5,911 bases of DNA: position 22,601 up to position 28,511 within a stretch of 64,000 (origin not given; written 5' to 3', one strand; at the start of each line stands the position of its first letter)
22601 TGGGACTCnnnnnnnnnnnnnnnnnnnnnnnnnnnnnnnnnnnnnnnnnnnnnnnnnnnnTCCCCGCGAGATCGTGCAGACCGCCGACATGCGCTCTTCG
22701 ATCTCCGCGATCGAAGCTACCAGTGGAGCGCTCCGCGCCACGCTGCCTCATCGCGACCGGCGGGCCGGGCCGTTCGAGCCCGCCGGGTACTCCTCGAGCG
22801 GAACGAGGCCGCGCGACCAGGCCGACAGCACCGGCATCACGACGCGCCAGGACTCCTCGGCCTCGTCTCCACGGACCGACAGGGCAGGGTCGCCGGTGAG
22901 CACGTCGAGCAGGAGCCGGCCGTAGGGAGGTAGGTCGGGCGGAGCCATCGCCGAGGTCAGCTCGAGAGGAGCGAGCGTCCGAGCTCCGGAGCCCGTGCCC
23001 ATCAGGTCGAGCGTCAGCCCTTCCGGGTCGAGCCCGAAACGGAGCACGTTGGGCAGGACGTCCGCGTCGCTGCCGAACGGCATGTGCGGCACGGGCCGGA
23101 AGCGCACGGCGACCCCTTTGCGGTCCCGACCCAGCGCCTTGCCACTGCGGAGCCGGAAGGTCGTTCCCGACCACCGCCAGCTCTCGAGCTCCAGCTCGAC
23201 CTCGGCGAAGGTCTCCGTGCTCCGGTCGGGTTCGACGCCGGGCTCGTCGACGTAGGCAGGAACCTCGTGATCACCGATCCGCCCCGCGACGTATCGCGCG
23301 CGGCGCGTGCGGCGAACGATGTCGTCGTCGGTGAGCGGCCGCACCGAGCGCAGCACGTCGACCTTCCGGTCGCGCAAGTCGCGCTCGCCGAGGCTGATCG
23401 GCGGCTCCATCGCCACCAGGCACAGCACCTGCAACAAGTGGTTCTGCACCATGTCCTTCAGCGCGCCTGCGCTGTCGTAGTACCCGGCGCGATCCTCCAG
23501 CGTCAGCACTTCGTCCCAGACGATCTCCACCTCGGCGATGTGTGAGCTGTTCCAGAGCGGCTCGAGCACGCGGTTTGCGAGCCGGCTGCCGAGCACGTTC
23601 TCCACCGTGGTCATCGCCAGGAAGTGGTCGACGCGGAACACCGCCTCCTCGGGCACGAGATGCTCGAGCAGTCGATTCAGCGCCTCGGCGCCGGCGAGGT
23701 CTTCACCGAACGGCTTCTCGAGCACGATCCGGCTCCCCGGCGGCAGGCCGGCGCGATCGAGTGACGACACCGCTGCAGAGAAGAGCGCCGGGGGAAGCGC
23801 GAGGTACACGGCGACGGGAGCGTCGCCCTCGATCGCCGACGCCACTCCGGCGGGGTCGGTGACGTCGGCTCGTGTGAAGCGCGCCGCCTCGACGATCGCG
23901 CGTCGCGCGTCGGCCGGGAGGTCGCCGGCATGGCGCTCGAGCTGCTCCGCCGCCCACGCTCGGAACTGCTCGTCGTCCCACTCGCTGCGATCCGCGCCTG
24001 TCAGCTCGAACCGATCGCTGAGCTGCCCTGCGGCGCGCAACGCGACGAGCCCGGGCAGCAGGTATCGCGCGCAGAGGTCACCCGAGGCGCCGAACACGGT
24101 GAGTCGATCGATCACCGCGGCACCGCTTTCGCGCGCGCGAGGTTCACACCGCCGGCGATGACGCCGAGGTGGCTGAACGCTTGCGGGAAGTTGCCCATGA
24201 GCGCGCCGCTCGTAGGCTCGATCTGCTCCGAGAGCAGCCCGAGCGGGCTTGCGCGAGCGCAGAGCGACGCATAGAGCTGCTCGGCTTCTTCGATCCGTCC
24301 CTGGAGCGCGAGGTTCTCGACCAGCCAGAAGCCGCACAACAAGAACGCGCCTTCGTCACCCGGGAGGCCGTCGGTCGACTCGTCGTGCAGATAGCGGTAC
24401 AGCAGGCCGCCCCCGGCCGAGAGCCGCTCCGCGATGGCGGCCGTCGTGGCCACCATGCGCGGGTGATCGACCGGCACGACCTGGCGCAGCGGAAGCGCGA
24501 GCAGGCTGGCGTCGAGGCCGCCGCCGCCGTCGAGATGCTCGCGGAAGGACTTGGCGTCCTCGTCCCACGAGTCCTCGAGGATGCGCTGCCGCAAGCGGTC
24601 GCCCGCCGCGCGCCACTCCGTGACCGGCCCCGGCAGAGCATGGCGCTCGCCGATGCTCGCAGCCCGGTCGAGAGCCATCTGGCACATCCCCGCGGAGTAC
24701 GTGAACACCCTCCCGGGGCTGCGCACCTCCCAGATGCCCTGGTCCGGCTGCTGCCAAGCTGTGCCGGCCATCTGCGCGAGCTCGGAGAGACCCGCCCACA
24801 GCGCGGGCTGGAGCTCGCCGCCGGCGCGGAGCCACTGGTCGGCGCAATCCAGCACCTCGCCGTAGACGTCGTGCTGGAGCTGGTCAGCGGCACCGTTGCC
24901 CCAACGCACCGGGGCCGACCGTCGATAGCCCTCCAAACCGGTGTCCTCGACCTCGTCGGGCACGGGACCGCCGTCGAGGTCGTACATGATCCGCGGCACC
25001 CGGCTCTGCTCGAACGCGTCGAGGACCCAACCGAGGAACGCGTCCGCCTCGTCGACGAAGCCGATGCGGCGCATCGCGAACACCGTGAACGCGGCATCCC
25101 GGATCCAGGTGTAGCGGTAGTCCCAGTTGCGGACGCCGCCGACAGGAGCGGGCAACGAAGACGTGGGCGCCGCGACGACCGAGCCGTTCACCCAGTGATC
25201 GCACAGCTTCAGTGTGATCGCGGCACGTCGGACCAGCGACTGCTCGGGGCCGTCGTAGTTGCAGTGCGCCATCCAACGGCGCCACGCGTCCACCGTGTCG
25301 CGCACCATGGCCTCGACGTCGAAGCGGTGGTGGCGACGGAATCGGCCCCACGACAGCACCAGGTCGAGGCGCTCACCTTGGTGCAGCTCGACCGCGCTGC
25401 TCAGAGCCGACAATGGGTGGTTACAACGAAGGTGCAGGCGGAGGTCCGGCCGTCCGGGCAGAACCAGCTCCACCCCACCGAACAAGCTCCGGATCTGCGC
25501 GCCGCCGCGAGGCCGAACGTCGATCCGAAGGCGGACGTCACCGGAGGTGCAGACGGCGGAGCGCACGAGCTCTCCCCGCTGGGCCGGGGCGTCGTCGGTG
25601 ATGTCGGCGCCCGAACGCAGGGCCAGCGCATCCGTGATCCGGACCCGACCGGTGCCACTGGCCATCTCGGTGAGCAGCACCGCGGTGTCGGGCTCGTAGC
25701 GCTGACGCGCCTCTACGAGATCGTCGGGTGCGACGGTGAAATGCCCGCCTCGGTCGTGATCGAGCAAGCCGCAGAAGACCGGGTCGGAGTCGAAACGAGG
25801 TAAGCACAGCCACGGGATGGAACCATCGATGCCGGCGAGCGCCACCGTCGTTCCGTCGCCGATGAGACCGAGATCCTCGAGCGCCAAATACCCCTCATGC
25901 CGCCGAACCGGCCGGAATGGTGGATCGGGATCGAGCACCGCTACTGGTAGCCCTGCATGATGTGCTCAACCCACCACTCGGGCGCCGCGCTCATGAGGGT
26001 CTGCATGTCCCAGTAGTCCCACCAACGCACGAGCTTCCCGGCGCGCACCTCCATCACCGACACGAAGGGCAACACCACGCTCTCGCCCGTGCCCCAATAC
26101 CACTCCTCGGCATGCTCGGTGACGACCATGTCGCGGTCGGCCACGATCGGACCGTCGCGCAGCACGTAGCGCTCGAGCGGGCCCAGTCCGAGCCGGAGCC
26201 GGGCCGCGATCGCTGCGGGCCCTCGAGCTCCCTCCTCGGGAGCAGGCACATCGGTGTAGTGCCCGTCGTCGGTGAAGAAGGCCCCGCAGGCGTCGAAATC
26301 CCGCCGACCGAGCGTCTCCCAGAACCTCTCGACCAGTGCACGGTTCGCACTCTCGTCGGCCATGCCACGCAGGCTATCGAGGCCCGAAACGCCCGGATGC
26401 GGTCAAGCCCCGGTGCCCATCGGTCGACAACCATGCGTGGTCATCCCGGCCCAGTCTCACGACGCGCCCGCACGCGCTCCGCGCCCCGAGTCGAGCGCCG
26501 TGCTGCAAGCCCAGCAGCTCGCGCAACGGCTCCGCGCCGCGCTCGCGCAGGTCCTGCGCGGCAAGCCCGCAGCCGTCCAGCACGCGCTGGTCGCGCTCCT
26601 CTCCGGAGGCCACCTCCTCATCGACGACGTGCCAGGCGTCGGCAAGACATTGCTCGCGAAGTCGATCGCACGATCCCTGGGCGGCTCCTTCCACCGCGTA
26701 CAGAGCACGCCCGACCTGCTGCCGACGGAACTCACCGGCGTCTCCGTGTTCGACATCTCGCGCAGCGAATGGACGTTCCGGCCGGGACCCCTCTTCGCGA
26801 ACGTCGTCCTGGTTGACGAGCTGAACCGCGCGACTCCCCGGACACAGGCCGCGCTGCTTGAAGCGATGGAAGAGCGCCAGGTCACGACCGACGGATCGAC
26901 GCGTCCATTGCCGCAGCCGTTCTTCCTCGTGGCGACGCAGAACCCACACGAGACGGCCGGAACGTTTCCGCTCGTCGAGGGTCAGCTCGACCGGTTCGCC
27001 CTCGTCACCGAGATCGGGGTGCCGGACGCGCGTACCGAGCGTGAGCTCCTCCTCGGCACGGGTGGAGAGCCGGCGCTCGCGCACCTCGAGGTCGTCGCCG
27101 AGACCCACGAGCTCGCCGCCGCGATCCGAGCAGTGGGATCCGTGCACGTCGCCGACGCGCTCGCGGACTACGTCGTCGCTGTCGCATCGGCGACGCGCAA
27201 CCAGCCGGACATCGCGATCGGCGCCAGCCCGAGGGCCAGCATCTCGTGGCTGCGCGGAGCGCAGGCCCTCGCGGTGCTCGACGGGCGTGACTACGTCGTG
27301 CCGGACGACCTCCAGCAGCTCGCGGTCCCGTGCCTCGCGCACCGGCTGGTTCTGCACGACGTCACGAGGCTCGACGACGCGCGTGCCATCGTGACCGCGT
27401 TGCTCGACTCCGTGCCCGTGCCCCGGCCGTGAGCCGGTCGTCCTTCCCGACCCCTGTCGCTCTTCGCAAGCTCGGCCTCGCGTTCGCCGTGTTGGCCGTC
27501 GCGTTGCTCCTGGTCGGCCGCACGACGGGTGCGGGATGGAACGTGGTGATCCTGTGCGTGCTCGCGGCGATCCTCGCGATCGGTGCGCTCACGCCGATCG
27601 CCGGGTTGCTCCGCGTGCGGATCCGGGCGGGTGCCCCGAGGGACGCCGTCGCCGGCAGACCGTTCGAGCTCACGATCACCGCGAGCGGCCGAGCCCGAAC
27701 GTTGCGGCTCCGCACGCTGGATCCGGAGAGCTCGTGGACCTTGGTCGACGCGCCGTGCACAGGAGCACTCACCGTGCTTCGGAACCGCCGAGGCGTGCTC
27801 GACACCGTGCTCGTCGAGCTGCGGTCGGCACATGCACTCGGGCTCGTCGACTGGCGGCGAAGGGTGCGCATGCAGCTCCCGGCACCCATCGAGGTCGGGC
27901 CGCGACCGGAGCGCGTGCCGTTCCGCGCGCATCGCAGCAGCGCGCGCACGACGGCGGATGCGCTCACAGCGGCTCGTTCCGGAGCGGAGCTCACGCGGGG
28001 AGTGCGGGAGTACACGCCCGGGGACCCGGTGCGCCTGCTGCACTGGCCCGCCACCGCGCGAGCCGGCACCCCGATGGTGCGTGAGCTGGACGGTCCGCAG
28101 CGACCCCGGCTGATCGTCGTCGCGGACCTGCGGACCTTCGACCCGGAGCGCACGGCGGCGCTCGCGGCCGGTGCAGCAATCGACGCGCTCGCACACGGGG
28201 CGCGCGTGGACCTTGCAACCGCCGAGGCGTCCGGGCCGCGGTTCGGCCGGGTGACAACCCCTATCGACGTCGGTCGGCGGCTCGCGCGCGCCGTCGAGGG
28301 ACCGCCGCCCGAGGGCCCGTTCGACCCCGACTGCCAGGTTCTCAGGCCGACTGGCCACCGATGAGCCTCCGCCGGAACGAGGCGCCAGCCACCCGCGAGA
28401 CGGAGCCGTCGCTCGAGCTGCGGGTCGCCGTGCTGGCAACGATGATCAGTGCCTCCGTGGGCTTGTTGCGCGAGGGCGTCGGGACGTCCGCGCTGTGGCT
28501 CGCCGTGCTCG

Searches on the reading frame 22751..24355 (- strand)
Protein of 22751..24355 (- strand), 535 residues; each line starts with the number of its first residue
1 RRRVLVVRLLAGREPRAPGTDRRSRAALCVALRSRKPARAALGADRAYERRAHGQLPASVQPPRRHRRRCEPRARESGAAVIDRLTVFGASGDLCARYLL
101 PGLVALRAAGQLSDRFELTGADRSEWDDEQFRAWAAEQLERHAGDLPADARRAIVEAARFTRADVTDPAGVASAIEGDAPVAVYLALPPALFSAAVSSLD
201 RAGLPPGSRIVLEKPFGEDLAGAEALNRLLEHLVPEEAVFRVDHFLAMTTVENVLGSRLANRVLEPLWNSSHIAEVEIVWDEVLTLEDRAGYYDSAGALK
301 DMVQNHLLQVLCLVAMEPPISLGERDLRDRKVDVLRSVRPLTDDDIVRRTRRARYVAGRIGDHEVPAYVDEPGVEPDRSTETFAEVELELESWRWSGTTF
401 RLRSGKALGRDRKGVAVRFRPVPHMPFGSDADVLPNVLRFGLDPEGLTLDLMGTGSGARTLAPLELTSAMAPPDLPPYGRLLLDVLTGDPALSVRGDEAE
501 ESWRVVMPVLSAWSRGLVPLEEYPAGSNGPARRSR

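Call 17: search_protein_families(library=pfam, proteins=[window:22751-24355:-], max_evalue=0.0001)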
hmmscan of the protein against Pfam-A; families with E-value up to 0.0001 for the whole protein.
window:22751-24355:- (535 aa): 2 families
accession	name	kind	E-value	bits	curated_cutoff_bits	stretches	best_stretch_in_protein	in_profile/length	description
PF02781.21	G6PD_C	-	8.1e-79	265.2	27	1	258-532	4-283/296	Glucose-6-phosphate dehydrogenase, C-terminal domain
PF00479.28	G6PD_N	-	1.3e-35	124.2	22.1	1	87-253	2-183/183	Glucose-6-phosphate dehydrogenase, NAD binding domain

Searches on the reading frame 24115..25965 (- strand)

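Call 17: search_protein_families(library=pfam, proteins=[window:24115-25965:-], max_evalue=0.0001)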
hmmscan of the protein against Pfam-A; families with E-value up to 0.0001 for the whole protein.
window:24115-25965:- (617 aa): 2 families
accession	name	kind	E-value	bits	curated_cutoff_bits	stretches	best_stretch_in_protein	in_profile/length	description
PF00723.27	Glyco_hydro_15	-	2.7e-55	188.4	22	1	242-603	4-423/427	Glycosyl hydrolases family 15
PF19291.4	TREH_N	-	7.9e-13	48.6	23.1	1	28-153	14-125/211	Trehalase-like, N-terminal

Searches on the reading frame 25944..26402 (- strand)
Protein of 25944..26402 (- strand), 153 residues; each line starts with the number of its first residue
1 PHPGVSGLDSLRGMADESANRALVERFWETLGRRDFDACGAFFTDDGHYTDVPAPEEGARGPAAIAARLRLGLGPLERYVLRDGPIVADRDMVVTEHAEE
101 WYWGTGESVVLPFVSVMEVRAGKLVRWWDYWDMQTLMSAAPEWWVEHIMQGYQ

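Call 17: search_protein_families(library=pfam, proteins=[window:25944-26402:-], max_evalue=0.0001)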
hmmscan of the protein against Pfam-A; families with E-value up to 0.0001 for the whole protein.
window:25944-26402:- (153 aa): 3 families
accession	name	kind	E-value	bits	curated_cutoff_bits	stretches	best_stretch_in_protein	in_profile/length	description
PF12680.13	SnoaL_2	-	1.8e-14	54.6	27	1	24-127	1-102/102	SnoaL-like domain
PF07858.18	LEH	-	1.3e-08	35.6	24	1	21-140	4-120/122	Limonene-1,2-epoxide hydrolase catalytic domain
PF07366.18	SnoaL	-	5.9e-08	33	28.4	1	23-138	2-124/126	SnoaL-like polyketide cyclase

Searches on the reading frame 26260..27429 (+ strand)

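Call 17: search_protein_families(library=pfam, proteins=[window:26260-27429:+], max_evalue=0.0001)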
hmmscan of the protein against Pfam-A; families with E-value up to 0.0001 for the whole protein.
window:26260-27429:+ (390 aa): 6 families
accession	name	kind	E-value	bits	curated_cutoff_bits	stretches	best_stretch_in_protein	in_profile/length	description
PF07726.17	AAA_3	-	4.8e-55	185.4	27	1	118-247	1-130/131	ATPase family associated with various cellular activities (AAA)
PF17863.7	AAA_lid_2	-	7.2e-23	80.6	22.7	1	311-373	2-64/74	AAA lid domain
PF07728.20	AAA_5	-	9.4e-12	45.6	22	1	125-233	8-126/139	AAA domain (dynein-related subfamily)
PF00004.35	AAA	-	5.5e-07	30.5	21.2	1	125-231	7-113/131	ATPase family associated with various cellular activities (AAA)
PF00493.29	MCM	-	3.6e-06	26.7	23.3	1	110-210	51-152/224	MCM P-loop domain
PF20030.5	bpMoxR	-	4.3e-05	23.1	27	1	93-251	8-165/205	MoxR domain in the MoxR-vWA-beta-propeller ternary systems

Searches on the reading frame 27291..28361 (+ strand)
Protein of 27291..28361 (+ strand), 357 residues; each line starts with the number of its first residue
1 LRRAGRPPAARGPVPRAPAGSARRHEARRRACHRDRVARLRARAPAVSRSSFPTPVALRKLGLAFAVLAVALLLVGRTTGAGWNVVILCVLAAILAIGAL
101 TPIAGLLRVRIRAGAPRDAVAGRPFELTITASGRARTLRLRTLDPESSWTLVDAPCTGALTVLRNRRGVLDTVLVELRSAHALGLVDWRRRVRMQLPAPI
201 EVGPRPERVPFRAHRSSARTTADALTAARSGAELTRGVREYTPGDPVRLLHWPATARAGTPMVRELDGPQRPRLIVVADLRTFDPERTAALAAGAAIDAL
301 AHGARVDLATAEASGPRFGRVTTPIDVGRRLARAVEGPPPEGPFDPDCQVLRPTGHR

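Call 17: search_protein_families(library=pfam, proteins=[window:27291-28361:+], max_evalue=0.0001)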
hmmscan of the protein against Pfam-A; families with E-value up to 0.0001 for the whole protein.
window:27291-28361:+ (357 aa): 1 family
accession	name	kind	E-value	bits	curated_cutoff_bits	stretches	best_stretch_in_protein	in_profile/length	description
PF01882.25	DUF58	-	2.5e-07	30.6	23.4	1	238-281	2-45/216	Protein of unknown function DUF58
